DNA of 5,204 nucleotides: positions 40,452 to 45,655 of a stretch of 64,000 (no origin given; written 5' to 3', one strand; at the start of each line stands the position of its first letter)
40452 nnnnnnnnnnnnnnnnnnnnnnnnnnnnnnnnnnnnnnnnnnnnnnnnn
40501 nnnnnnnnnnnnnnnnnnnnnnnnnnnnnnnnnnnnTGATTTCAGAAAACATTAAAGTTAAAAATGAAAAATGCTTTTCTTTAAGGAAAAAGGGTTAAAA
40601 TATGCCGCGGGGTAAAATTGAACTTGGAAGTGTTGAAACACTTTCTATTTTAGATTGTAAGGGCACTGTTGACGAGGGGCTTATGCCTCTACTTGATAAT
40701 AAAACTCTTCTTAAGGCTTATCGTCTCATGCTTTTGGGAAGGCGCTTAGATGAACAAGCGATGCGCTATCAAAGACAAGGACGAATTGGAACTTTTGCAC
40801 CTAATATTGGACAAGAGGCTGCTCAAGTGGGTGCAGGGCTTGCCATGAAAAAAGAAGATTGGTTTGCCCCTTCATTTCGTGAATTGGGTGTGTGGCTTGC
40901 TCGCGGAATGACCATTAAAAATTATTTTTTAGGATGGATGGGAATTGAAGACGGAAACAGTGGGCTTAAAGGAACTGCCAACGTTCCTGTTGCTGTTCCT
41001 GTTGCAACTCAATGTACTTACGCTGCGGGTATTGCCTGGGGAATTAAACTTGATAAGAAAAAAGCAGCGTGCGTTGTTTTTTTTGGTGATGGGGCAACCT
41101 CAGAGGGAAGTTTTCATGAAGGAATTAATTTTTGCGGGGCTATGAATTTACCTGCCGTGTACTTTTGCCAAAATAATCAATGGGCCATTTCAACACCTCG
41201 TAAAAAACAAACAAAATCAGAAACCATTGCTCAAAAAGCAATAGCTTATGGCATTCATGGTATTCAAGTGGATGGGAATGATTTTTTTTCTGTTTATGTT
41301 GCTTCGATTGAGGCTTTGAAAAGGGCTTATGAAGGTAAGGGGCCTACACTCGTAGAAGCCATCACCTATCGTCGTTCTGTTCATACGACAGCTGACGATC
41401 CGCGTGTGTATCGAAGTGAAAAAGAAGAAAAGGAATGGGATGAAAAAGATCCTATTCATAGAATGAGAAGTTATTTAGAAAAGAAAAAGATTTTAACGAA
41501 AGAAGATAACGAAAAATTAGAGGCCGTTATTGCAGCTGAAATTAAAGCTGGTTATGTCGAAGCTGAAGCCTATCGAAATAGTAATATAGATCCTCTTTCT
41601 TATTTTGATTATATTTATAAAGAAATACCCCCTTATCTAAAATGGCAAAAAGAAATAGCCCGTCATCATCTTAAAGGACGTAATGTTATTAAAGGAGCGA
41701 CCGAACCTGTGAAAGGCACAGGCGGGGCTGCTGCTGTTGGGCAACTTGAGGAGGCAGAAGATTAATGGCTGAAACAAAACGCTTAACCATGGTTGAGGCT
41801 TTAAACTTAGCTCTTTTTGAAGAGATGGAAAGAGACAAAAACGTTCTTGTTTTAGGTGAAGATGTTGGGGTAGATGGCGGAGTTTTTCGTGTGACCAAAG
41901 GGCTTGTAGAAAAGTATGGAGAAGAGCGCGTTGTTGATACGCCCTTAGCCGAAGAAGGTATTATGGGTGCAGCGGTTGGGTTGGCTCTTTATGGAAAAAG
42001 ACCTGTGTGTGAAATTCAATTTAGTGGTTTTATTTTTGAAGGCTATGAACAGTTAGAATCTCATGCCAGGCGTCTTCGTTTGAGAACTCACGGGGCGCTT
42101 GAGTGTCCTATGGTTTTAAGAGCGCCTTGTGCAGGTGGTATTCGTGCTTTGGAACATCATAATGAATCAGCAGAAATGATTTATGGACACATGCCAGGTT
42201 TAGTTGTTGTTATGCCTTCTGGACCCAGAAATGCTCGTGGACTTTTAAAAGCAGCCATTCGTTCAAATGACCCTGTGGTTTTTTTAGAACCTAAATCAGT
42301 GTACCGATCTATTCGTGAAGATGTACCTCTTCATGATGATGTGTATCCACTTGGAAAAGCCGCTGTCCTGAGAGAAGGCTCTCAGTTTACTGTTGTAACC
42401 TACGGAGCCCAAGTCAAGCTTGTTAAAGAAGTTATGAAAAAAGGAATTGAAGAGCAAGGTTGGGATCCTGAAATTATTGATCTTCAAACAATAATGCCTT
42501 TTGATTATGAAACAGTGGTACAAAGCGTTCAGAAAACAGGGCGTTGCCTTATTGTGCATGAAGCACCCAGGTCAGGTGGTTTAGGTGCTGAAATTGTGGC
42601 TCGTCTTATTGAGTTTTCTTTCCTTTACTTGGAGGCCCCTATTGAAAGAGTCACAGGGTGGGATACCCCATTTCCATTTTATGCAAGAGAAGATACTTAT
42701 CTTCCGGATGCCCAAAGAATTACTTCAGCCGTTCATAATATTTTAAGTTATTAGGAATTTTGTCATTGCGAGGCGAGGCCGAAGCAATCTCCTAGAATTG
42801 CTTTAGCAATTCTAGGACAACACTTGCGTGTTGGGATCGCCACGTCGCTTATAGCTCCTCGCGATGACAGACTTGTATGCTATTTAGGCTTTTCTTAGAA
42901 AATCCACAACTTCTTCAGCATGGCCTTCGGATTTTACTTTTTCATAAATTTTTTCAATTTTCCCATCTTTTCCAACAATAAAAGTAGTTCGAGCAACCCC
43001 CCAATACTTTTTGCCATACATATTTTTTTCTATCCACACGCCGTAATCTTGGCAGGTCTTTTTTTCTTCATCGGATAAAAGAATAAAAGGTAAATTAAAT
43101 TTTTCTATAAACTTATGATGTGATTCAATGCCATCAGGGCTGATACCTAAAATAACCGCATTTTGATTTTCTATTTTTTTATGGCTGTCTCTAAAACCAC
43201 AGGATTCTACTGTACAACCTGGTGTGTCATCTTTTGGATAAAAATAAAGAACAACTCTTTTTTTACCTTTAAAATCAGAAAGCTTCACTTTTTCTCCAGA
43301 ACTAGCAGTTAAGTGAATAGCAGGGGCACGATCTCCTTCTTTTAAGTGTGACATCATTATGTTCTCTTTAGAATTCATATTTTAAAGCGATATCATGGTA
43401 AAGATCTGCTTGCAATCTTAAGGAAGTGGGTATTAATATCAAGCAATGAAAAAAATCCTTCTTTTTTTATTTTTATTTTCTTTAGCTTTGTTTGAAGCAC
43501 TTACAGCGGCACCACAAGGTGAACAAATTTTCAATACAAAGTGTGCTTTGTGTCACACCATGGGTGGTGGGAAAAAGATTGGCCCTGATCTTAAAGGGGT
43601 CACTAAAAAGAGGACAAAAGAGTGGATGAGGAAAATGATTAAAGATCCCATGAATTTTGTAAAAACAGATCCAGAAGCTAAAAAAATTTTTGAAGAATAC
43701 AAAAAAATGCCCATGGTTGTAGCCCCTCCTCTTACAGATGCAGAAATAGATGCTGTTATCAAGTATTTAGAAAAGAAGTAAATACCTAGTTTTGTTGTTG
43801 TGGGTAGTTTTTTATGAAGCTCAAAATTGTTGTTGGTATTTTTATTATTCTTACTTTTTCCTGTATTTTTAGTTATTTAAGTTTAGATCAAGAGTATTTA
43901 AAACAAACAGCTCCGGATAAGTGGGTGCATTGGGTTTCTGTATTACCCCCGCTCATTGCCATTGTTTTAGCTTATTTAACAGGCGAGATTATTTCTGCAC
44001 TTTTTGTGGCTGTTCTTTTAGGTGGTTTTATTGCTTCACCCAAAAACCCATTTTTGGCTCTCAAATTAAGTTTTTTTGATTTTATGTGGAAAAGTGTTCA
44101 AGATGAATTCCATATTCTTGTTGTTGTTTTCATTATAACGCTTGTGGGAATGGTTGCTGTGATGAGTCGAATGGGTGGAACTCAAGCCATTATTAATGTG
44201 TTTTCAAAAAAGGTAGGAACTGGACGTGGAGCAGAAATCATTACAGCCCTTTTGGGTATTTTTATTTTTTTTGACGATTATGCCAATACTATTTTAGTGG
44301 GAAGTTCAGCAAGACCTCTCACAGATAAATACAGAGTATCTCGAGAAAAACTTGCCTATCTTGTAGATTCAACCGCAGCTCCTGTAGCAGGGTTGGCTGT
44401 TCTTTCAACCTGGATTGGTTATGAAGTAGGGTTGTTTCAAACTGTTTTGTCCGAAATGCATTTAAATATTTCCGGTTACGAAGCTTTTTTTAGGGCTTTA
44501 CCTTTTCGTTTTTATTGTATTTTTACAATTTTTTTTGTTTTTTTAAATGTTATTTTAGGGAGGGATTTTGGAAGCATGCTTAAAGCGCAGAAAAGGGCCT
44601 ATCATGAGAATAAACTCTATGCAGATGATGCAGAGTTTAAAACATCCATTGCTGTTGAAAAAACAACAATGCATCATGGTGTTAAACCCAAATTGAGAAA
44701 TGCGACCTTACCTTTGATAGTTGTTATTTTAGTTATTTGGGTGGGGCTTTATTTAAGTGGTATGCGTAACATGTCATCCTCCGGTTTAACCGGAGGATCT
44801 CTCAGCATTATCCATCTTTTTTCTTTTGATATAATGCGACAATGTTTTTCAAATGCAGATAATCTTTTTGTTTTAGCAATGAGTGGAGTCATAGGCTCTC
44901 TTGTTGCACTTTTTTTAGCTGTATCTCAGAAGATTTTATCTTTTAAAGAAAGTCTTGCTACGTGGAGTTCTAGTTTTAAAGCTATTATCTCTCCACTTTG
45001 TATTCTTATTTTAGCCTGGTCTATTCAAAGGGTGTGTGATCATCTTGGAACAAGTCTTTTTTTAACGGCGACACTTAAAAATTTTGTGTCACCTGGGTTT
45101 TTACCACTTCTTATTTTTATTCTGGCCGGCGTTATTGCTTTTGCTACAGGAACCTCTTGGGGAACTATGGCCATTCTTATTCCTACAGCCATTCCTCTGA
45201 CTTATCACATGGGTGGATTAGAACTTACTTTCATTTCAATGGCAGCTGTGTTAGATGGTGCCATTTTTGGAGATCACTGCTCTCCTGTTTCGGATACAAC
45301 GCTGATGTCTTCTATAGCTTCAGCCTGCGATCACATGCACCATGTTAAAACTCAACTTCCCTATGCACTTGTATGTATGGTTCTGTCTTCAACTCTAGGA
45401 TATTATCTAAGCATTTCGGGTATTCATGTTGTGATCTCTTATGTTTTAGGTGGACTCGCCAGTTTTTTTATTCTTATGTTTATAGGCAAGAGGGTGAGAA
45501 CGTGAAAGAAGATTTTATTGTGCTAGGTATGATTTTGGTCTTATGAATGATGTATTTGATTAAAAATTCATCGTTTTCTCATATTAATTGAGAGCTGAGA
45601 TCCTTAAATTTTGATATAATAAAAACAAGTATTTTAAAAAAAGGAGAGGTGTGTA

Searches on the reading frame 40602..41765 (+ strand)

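Call 76: search_protein_families(library=pfam, proteins=[window:40602-41765:+], max_evalue=0.000001)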
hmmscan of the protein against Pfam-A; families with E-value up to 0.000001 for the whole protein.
window:40602-41765:+ (387 aa): 2 families
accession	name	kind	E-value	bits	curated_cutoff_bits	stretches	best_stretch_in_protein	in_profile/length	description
PF00676.26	E1_dh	-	4e-86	289.1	22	1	40-328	1-298/300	Dehydrogenase E1 component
PF02775.26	TPP_enzyme_C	-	4.3e-07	30.3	21.9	0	136-252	28-150/151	Thiamine pyrophosphate enzyme, C-terminal TPP binding domain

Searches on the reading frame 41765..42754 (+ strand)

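Call 76: search_protein_families(library=pfam, proteins=[window:41765-42754:+], max_evalue=0.000001)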
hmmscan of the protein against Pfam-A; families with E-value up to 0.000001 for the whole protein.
window:41765-42754:+ (329 aa): 2 families
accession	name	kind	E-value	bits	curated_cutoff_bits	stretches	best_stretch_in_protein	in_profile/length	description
PF02779.29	Transket_pyr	-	4.7e-43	147.3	27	1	7-181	3-173/174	Transketolase, pyrimidine binding domain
PF02780.25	Transketolase_C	-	3.8e-32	111.2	25.9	1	197-319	1-124/124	Transketolase, C-terminal domain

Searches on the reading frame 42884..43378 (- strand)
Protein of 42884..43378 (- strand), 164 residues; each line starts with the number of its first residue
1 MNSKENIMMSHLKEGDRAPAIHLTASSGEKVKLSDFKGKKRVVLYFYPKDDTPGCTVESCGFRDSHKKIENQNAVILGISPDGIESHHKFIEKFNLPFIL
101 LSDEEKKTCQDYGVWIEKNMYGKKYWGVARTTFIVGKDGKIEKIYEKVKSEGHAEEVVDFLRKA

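Call 76: search_protein_families(library=pfam, proteins=[window:42884-43378:-], max_evalue=0.000001)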
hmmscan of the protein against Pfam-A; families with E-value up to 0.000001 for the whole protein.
window:42884-43378:- (164 aa): 2 families
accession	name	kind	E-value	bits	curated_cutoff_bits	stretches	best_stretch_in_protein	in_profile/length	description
PF00578.27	AhpC-TSA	-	3.7e-38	130.7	26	1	15-143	2-123/124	AhpC/TSA family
PF08534.16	Redoxin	-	1.8e-21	76.9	26.6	1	13-152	1-139/148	Redoxin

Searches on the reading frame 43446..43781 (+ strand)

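Call 76: search_protein_families(library=pfam, proteins=[window:43446-43781:+], max_evalue=0.000001)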
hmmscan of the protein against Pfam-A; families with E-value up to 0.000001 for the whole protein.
window:43446-43781:+ (111 aa): 2 families
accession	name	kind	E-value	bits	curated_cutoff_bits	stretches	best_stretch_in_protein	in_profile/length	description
PF00034.26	Cytochrom_C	-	1.9e-13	51.9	21.3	1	24-109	3-87/90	Cytochrome c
PF13442.11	Cytochrome_CBB3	-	4.8e-10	40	27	1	21-108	2-68/68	Cytochrome C oxidase, cbb3-type, subunit III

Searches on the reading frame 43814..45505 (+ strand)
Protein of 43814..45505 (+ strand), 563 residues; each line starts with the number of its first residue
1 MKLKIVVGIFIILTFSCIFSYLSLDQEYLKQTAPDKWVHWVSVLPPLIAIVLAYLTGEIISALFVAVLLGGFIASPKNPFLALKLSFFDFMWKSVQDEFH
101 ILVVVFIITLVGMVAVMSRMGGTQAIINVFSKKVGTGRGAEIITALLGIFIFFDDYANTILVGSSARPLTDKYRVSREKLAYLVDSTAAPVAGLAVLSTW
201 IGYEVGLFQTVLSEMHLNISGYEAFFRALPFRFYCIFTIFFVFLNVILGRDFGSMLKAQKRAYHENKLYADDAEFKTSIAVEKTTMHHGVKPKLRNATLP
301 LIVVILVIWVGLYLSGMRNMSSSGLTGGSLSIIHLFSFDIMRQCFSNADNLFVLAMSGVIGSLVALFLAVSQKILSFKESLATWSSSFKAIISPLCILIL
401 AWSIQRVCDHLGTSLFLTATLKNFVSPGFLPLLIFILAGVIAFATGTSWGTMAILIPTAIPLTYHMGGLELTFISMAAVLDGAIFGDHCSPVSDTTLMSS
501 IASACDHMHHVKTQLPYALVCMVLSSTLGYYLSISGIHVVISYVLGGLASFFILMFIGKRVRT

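Call 76: search_protein_families(library=pfam, proteins=[window:43814-45505:+], max_evalue=0.000001)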
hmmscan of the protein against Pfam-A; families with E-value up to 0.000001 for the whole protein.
window:43814-45505:+ (563 aa): 1 family
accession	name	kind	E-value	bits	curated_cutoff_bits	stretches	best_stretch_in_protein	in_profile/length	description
PF03553.21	Na_H_antiporter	-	3.3e-54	184.7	23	1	198-525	8-294/303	Na+/H+ antiporter family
